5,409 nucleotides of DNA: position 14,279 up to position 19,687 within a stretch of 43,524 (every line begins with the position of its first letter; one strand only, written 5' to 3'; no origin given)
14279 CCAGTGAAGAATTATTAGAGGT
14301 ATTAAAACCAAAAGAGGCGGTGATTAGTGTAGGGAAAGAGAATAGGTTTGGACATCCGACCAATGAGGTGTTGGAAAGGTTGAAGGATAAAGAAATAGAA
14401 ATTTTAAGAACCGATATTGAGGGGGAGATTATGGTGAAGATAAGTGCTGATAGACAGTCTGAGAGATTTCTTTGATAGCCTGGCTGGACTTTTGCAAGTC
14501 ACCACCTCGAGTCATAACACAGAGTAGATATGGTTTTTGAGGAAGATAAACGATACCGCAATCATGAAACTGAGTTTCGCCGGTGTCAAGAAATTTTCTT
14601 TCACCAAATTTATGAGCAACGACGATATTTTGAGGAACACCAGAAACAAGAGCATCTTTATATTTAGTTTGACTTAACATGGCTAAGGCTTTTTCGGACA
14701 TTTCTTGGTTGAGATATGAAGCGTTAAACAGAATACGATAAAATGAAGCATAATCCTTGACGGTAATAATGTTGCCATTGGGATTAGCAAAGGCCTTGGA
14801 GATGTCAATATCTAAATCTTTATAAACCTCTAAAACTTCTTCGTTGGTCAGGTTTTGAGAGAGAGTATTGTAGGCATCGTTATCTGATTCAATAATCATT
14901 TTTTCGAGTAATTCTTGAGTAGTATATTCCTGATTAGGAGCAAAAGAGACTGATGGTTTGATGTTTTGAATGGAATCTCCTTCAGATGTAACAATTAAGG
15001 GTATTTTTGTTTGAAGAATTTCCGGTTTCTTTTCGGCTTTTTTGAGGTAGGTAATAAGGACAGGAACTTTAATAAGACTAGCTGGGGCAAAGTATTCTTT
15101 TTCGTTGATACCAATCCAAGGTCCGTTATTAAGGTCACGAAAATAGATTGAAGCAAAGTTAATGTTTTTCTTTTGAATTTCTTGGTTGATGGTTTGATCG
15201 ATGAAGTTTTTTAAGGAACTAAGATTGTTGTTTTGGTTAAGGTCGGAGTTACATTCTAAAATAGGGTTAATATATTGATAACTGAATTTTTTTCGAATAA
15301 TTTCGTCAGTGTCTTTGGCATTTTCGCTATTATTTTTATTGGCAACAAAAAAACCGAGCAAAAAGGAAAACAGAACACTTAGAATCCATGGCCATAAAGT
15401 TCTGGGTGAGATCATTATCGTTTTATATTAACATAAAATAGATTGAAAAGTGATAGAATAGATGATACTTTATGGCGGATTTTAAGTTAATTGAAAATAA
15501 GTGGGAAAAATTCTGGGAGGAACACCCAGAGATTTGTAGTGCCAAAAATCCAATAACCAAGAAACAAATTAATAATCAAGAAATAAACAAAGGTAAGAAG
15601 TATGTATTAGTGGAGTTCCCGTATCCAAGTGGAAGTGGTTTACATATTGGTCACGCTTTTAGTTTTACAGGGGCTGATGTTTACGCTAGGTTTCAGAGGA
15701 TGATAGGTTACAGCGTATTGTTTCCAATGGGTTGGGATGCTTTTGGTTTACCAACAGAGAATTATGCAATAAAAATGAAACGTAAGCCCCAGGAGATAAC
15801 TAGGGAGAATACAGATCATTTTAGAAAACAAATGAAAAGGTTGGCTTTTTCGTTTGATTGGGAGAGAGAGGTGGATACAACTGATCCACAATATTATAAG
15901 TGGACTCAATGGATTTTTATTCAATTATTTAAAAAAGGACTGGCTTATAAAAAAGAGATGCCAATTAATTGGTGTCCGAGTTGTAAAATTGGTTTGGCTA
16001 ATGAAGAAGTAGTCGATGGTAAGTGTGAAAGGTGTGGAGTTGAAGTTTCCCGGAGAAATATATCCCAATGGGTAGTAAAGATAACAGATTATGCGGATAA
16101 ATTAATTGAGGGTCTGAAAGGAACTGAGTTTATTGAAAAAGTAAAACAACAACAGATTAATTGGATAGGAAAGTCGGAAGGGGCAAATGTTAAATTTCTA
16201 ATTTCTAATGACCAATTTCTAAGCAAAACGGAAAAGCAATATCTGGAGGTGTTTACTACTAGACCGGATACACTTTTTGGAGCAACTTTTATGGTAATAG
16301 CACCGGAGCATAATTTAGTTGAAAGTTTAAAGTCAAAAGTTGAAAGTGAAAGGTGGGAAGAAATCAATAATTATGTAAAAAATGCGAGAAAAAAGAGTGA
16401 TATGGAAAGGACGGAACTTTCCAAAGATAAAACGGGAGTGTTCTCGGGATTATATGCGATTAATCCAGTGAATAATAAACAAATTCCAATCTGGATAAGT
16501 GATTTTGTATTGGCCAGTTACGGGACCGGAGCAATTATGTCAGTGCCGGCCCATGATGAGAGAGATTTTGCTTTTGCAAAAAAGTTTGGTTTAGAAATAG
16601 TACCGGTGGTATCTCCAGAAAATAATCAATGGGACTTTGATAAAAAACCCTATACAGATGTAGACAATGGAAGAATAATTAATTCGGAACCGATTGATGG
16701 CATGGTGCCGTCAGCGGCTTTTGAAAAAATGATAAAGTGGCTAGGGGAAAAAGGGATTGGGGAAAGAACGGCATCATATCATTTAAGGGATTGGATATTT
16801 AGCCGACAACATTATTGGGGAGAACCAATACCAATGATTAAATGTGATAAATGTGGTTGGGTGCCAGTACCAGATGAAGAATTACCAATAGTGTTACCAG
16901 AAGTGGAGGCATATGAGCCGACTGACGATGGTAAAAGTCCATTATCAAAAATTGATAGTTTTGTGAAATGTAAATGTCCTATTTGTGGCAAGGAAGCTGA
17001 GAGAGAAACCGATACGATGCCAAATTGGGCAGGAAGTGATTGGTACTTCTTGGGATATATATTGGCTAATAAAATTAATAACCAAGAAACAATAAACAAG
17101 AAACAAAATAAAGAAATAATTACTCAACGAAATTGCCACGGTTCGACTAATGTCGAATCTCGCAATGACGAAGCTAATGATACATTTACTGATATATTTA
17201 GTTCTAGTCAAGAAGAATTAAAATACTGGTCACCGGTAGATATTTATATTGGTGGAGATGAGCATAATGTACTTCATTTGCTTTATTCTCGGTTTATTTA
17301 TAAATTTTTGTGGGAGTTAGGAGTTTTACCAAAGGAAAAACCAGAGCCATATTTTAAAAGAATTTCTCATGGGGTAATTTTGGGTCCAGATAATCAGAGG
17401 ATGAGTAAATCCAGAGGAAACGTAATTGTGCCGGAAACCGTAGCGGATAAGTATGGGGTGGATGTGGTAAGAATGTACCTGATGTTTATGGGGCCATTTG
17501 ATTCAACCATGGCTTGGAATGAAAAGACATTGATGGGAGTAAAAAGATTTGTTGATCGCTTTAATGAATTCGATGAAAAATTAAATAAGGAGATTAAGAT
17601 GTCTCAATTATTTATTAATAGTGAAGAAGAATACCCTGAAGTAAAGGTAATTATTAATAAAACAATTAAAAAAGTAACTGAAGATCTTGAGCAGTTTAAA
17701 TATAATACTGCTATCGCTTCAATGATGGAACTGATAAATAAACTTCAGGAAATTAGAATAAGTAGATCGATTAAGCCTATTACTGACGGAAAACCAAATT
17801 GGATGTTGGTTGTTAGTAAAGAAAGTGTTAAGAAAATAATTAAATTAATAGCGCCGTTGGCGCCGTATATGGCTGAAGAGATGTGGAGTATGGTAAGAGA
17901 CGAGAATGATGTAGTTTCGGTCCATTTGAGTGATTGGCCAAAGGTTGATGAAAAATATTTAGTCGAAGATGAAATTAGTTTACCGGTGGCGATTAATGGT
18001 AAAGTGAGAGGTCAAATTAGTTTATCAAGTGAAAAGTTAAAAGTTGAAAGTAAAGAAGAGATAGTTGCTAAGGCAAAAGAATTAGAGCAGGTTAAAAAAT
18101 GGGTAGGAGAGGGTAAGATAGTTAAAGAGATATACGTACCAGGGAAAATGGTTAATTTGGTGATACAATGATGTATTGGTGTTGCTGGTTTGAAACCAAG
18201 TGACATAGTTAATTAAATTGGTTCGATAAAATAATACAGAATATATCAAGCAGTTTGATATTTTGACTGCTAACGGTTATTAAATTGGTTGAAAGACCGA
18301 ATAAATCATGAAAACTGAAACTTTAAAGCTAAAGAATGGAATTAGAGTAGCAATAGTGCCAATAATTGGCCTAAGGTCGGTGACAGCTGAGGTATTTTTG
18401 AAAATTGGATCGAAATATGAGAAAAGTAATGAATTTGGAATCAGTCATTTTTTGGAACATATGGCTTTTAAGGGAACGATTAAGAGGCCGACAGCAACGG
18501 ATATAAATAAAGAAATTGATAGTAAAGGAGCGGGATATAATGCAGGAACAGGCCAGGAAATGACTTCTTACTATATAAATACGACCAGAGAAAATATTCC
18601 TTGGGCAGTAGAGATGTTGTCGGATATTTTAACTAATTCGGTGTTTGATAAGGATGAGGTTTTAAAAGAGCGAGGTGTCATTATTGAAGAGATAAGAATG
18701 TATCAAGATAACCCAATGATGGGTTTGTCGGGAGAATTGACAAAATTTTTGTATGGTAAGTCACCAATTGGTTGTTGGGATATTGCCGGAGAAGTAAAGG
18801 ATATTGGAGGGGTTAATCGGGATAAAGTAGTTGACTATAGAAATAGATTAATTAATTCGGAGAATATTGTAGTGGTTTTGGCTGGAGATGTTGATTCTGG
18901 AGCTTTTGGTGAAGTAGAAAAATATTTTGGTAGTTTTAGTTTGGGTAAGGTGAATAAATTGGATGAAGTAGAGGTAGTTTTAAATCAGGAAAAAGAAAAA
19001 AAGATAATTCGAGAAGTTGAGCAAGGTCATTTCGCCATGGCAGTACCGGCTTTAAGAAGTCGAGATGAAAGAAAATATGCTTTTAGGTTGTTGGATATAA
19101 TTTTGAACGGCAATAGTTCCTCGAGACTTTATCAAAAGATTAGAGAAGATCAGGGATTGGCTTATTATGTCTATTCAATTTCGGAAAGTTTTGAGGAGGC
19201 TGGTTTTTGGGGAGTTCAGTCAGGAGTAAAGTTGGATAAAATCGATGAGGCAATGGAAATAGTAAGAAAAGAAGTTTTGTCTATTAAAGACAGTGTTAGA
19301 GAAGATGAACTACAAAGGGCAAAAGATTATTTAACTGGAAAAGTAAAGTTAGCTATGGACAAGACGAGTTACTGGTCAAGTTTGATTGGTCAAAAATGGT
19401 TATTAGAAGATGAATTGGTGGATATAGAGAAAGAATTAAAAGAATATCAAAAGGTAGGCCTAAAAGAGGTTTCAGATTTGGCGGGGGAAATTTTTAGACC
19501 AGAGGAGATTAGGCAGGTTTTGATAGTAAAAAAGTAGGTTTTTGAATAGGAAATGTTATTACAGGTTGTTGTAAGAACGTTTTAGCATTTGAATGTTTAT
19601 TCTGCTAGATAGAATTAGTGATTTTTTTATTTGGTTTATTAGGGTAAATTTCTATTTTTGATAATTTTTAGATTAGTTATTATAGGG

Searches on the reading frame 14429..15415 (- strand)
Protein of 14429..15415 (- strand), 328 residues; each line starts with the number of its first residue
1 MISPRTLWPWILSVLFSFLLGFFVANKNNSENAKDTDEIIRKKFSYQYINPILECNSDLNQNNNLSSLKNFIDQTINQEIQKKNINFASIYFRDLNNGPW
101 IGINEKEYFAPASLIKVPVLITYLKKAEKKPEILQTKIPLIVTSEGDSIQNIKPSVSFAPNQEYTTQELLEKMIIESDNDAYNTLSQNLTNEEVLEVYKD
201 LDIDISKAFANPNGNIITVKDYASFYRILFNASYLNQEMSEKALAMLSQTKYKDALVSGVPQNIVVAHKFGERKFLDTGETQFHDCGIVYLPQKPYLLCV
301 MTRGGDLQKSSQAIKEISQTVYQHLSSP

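Call 77: search_protein_families(library=pfam, max_evalue=0.001, proteins=[window:14429-15415:-])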
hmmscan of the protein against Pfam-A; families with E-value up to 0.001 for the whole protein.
window:14429-15415:- (328 aa): 1 family
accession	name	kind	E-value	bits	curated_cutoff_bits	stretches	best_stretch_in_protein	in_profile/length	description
PF13354.11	Beta-lactamase2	-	1.7e-40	139.1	22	1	89-302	1-214/214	Beta-lactamase enzyme family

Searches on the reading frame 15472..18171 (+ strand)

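Call 77: search_protein_families(library=pfam, max_evalue=0.001, proteins=[window:15472-18171:+])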
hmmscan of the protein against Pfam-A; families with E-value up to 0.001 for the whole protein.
window:15472-18171:+ (899 aa): 5 families
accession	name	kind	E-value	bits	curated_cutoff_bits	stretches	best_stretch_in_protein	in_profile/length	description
PF13603.12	tRNA-synt_1_2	-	9.5e-64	214.7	25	1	230-424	2-184/185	Leucyl-tRNA synthetase, editing domain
PF00133.28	tRNA-synt_1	-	5.1e-45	154.4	22.7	2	39-231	20-224/414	tRNA synthetases class I (I, L, M and V)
PF09334.17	tRNA-synt_1g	-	1.9e-33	116.2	20.1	2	45-194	3-148/391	tRNA synthetases class I (M)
PF08264.19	Anticodon_1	-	8.7e-22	78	25.1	1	728-855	8-142/148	Anticodon-binding domain of tRNA ligase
PF01406.26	tRNA-synt_1e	-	4e-06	26.9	27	0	632-689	242-298/301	tRNA synthetases class I (C) catalytic domain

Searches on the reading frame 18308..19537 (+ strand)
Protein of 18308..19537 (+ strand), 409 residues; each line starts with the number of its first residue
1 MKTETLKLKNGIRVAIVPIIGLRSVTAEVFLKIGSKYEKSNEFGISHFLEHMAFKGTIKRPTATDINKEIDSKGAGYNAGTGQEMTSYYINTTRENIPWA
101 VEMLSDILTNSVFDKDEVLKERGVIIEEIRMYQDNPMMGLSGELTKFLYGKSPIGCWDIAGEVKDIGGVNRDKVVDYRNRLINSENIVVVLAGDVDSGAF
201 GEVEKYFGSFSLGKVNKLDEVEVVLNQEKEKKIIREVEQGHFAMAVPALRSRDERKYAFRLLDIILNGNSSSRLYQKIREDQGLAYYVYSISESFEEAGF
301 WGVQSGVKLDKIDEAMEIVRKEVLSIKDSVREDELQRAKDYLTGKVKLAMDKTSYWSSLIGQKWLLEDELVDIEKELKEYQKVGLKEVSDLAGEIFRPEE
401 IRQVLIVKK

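Call 77: search_protein_families(library=pfam, max_evalue=0.001, proteins=[window:18308-19537:+])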
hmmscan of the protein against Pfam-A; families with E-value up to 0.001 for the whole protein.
window:18308-19537:+ (409 aa): 2 families
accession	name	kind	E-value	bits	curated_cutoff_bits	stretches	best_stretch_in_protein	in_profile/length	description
PF05193.26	Peptidase_M16_C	-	7.5e-31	107.8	23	1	169-341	2-180/181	Peptidase M16 inactive domain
PF00675.25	Peptidase_M16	-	6.4e-30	104.4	22.3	1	23-141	11-128/149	Insulinase (Peptidase family M16)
